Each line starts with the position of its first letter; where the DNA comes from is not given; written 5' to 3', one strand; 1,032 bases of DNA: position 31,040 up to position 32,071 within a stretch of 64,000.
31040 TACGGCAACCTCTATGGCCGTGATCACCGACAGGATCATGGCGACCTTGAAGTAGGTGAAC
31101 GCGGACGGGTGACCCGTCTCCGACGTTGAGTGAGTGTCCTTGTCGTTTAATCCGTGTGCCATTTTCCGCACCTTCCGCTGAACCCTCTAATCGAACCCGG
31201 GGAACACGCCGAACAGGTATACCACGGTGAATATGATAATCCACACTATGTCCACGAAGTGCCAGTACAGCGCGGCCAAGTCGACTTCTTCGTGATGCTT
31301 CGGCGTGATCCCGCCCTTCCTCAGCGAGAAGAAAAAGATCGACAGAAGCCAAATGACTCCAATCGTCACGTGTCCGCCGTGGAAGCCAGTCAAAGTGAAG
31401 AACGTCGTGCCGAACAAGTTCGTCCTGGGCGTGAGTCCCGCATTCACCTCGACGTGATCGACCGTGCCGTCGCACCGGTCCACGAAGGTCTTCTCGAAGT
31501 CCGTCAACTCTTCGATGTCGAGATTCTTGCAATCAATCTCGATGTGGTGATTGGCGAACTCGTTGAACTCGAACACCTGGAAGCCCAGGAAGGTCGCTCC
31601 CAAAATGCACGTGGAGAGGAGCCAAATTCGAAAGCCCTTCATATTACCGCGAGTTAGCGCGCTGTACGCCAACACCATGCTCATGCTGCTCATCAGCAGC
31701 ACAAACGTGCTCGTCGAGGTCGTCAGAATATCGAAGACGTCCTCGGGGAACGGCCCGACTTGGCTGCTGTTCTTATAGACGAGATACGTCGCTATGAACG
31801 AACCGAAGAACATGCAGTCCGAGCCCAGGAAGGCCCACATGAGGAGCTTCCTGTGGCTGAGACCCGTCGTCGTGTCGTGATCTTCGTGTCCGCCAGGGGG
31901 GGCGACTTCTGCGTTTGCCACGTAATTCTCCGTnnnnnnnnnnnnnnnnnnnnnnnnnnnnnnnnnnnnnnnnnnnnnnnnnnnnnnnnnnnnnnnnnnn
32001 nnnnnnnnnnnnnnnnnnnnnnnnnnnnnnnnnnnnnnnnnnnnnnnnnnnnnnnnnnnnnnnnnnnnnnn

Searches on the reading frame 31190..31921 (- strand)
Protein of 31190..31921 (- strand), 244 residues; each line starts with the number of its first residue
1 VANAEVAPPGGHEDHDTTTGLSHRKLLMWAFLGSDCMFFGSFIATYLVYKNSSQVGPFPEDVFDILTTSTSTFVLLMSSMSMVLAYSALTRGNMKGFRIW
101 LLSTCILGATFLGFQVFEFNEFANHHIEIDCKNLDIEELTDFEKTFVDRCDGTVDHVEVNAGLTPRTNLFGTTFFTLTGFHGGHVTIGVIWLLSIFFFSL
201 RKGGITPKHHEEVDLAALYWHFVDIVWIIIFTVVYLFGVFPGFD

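Call 27: search_protein_families(library=pfam, proteins=[window:31190-31921:-], max_evalue=0.0001)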
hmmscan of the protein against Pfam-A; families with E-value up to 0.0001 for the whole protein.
window:31190-31921:- (244 aa): 1 family
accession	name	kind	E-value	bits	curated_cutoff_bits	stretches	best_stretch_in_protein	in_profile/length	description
PF00510.24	COX3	-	5.2e-19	69.6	23.8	1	160-238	180-257/258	Cytochrome c oxidase subunit III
